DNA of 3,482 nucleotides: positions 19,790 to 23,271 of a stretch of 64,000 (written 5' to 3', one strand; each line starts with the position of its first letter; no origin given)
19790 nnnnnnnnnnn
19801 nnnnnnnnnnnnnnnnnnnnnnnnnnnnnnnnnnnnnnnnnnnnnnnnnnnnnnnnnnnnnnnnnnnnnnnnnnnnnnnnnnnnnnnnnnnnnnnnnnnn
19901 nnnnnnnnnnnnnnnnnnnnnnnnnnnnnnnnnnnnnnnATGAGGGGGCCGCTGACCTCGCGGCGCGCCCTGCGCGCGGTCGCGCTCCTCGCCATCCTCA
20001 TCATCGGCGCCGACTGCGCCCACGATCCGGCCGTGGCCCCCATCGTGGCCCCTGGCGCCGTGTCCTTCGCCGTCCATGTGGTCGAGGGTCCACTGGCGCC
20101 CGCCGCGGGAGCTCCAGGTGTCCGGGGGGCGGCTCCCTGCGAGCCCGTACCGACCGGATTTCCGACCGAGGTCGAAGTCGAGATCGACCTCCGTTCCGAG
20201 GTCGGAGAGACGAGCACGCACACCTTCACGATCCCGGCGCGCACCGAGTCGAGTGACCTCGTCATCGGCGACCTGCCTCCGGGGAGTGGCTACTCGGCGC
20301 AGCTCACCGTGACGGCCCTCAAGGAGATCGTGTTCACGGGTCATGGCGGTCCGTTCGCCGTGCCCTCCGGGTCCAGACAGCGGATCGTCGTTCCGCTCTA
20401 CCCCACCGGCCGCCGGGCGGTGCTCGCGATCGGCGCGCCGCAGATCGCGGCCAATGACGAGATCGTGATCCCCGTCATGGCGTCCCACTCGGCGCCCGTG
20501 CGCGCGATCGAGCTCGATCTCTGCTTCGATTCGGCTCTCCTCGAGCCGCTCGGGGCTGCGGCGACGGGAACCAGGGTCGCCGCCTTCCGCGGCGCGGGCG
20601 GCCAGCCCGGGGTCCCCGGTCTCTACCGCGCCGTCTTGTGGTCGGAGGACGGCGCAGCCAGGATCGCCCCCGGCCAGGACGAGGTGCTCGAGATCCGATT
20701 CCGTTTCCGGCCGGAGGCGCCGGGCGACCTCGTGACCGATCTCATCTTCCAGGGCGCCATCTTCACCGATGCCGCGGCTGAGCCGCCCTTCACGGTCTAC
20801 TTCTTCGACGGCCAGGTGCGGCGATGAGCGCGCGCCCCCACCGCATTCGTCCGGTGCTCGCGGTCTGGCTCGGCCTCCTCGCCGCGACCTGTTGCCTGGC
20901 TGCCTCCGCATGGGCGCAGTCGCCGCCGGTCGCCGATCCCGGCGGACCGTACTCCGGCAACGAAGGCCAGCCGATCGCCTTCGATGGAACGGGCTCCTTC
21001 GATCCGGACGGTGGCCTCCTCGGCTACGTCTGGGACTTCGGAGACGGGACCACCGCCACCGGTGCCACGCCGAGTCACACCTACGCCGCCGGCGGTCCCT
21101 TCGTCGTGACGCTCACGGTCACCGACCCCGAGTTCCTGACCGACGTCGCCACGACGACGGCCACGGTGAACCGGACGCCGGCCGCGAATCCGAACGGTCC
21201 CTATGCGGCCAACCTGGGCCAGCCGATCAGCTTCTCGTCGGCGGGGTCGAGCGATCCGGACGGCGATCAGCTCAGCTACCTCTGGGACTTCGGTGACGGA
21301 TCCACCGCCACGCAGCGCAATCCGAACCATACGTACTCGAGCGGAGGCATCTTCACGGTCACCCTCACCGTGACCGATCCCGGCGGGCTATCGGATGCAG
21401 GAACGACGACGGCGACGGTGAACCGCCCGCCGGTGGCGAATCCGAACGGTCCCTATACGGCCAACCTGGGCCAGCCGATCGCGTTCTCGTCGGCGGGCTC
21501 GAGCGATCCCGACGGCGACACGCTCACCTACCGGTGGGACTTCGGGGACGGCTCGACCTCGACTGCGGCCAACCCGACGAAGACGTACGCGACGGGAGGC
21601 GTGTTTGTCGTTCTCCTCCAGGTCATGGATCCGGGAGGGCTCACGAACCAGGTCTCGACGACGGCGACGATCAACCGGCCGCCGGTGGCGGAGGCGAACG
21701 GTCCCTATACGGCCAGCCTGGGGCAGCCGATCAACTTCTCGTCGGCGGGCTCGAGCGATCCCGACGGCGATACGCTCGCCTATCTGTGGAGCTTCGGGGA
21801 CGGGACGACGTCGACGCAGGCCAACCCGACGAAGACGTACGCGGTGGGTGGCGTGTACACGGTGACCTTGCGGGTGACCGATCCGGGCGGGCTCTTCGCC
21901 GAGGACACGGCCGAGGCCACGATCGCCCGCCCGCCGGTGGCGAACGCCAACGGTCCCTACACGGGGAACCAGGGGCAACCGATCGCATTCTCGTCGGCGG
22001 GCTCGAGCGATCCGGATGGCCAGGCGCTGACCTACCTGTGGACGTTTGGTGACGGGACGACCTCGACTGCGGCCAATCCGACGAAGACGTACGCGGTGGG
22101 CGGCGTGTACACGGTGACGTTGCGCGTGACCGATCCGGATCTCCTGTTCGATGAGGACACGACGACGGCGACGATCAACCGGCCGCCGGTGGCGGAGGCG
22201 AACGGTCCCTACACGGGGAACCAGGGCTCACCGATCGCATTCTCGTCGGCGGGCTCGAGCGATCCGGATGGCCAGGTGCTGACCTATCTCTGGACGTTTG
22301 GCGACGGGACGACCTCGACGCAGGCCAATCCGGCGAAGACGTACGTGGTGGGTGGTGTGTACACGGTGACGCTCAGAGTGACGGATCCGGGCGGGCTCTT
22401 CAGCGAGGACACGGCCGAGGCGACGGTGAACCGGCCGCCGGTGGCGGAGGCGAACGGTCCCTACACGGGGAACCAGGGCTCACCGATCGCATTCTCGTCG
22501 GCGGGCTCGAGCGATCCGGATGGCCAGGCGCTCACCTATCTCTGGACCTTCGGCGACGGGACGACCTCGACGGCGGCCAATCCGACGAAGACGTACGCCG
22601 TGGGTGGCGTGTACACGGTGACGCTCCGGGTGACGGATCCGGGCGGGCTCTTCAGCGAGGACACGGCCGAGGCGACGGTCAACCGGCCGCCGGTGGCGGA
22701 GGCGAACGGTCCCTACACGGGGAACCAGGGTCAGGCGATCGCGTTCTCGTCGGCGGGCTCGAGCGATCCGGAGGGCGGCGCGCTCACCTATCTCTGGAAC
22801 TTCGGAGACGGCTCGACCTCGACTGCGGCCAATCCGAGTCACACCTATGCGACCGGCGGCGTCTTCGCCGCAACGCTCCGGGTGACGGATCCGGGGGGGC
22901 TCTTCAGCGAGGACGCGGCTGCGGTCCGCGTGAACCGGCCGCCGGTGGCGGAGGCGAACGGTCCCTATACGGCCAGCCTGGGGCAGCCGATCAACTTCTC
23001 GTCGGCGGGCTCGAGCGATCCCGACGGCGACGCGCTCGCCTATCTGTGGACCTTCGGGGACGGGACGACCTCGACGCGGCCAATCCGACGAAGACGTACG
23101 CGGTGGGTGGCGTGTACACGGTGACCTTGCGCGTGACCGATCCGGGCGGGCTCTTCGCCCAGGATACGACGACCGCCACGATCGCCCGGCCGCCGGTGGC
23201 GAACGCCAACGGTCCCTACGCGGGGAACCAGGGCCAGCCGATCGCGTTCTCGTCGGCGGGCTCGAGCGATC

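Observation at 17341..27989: Stop/start-overlapping cassette: TPR/CsgG-like lipoprotein, beta-barrel, cohesin lipoprotein and a giant dockerin-bearing surface protein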

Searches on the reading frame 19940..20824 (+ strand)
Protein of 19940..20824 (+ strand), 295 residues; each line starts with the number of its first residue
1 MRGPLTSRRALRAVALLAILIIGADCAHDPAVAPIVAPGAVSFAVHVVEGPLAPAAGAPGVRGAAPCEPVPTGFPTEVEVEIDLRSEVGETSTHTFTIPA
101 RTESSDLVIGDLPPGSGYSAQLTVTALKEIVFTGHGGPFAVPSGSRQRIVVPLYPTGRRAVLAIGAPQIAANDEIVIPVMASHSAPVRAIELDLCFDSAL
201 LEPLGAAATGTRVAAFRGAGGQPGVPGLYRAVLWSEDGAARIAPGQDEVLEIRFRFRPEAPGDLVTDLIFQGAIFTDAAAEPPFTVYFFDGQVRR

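Call 5: search_protein_families(library=pfam, proteins=[window:19940-20824:+], max_evalue=0.1)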
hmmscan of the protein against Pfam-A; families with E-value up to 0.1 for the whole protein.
window:19940-20824:+ (295 aa): 1 family
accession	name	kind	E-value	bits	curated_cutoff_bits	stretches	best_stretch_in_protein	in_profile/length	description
PF00963.24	Cohesin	-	0.013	16.1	24.1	1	162-282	3-126/139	Cohesin domain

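Call 9: search_protein_families(library=ncbifam, proteins=[window:19940-20824:+], max_evalue=0.1)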
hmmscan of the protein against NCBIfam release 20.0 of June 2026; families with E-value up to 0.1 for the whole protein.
window:19940-20824:+ (295 aa): 0 families

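Call 11: search_solved_structures(query=window:19940-20824:+, max_evalue=10, show_alignments=2)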
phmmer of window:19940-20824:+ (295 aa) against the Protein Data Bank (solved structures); distinct sequences matched with E-value up to 10: 1.
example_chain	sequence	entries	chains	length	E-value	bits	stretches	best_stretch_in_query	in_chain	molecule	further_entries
8jj5_B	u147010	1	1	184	0.24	14.2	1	34-182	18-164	Uroplakin 2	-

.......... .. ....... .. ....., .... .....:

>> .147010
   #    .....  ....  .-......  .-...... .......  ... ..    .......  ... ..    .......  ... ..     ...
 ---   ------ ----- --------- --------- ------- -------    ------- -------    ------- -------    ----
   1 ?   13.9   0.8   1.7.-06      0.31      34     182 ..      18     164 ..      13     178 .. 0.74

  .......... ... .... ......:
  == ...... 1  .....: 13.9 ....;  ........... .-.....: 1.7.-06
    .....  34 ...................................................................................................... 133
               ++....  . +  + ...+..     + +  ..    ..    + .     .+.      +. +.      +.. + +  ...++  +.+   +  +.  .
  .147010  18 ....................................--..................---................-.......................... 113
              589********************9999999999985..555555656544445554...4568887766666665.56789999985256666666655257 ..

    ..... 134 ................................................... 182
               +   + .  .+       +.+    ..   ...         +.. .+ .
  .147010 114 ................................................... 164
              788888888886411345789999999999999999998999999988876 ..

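Call 12: find_homologous_proteins(query=window:19940-20824:+, max_evalue=0.001)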
Query window:19940-20824:+ (295 aa): 8 proteins with E <= 0.001 among 8000 candidates.
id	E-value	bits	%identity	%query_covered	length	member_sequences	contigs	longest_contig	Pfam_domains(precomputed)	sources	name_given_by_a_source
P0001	4.6e-89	317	57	92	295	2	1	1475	-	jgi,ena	-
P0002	1.8e-88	315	57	91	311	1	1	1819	-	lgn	-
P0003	3.5e-86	308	56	92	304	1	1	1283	-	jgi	jgi:hypothetical protein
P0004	6.8e-85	303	52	91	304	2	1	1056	-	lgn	-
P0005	3.9e-83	298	53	96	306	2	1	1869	-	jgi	jgi:hypothetical protein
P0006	2.4e-69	252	54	83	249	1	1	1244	-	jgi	jgi:hypothetical protein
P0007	1.1e-63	234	46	92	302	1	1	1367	-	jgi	jgi:hypothetical protein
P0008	6.7e-61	225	50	78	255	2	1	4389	-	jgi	jgi:hypothetical protein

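Call 13: find_encoding_contigs(protein=P0008, flank=10000)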
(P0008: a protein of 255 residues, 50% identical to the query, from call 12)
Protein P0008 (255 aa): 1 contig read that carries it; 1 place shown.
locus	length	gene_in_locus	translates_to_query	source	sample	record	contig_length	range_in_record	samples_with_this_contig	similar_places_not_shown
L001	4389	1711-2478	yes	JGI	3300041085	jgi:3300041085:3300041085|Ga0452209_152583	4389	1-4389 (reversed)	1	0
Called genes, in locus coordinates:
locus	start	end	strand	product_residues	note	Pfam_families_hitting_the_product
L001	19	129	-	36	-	-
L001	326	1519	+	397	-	-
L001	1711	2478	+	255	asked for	-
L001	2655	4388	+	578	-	?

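Call 14: find_encoding_contigs(protein=P0005, flank=10000)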
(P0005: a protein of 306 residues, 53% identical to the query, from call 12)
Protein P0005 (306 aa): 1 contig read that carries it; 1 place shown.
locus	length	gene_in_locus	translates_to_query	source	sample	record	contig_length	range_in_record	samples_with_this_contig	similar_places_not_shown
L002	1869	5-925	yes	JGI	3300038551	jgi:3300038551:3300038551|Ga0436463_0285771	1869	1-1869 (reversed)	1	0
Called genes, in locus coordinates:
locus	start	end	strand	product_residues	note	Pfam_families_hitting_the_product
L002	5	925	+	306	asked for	-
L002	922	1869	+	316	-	?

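Call 23: search_solved_structures(query=A1, max_evalue=10, show_alignments=2)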
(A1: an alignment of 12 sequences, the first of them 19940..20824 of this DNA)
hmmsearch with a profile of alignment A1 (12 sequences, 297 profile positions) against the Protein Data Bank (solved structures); distinct sequences matched with E-value up to 10: 2.
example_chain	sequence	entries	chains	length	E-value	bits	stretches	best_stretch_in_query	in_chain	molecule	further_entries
1g1k_A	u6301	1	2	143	0.074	15.7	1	166-273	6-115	SCAFFOLDING PROTEIN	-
2vn5_A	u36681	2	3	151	0.079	15.6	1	166-273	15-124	SCAFFOLDING PROTEIN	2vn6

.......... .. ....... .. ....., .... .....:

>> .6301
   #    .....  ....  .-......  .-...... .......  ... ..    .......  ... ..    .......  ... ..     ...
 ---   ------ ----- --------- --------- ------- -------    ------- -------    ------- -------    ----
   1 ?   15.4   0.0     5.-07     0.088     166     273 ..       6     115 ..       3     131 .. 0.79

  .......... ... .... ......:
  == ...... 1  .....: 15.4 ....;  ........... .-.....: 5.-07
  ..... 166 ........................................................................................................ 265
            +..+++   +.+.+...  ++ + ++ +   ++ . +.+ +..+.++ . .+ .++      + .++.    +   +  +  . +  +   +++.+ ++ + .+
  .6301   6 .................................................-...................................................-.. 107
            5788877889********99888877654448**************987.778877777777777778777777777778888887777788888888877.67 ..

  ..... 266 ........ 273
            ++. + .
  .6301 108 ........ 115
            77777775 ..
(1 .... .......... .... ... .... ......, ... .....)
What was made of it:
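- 19940..20827 (+): g3: 295-aa secreted protein, possibly a lipoprotein. It has a conserved Cys at the end of the signal peptide, an N-terminal beta-rich domain and a C-terminal cohesin-like domain (residues 162-282, nt 20423-20785). A family profile searched against PDB returns only cohesins, 1g1k and 2vn5, at E about 0.07 (call 23).
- On Cohesin (Pfam PF00963): g3 C-terminal domain: The PDB profile search returns only cohesins, at E about 0.07 (call 23).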

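Call 24: search_protein_families(library=pfam, alignment_id=A1, max_evalue=1)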
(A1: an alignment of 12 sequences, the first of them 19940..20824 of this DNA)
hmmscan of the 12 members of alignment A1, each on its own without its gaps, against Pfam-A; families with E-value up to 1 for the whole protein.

A. member 1, window:19940-20824:+ (295 aa): 1 family
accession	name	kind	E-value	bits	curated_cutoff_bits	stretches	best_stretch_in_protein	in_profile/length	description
PF00963.24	Cohesin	-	0.013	16.1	24.1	1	162-282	3-126/139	Cohesin domain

B. families by the number of members that match (of 12 scanned): 2 families
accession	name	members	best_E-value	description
PF00963.24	Cohesin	9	3.7e-05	Cohesin domain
PF12408.13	DUF3666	1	0.35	Ribose-5-phosphate isomerase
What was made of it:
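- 19940..20827 (+): Nine of 12 family members hit Cohesin, best E 3.7e-5, with no competing family (call 24).
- On Cohesin (Pfam PF00963): g3 C-terminal domain: Cohesin is the only recurrent family (the one other hit, DUF3666, is in 1 member at E 0.35) (calls 5, 24).
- g3 has a cohesin signal (calls 23, 24).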

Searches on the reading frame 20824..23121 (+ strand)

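Call 5: search_protein_families(library=pfam, proteins=[window:20824-23121:+], max_evalue=0.1)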
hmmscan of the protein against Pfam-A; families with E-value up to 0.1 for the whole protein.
window:20824-23121:+ (766 aa): 9 families
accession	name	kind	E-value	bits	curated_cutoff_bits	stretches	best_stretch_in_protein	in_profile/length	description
PF18911.6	PKD_4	-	3.8e-191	620.2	27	9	284-366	1-84/85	PKD domain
PF00801.26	PKD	-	2e-114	374.2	23.5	9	128-196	10-78/80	PKD domain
PF22352.2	K319L-like_PKD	-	7.3e-39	132.1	27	6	474-535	17-84/84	K319L-like, PKD domain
PF17963.7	Big_9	-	4.5e-34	117.6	23.6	7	284-366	1-87/89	Bacterial Ig domain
PF21027.3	Sde0182_C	-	2.5e-32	111.7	27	3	219-238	2-21/83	Cellulose-binding protein Sde0182, C-terminal domain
PF16967.11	TcfC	-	2.8e-06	27.2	29.4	0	594-614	43-63/68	E-set like domain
PF05345.18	He_PIG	-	4.5e-06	27.4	24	0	170-200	66-96/96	Putative Ig domain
PF16820.11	PKD_3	-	2.4e-05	24.5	26.3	0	296-351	14-66/68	PKD-like domain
PF08329.16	ChitinaseA_N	-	0.0039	17.3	21.2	0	326-368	66-108/133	Chitinase A, N-terminal domain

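Call 9: search_protein_families(library=ncbifam, proteins=[window:20824-23121:+], max_evalue=0.1)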
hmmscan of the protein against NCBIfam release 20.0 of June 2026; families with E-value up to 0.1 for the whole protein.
window:20824-23121:+ (766 aa): 5 families
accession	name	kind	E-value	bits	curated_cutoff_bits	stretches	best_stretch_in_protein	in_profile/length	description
NF038112.1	myxo_dep_M36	subfamily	2.9e-80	270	1500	3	446-750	1181-1518/1604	myxosortase-dependent M36 family metallopeptidase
TIGR00864.1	PCC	subfamily_domain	4.8e-24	83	1861.4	5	124-192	1402-1468/2700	polycystin cation channel protein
NF058578.1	CPR_pilus_PamR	equivalog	3.9e-13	48.9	300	0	159-189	190-228/297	pilus system RbmA-like protein PamR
NF038111.1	rhom_dep_M36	equivalog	4.7e-06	24.3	1700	0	192-251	1176-1235/1315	rhombosortase-dependent M36 family metallopeptidase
NF033932.1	LapB_rpt_80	domain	0.021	15.1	45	0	98-113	47-62/83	LapB repeat-containing protein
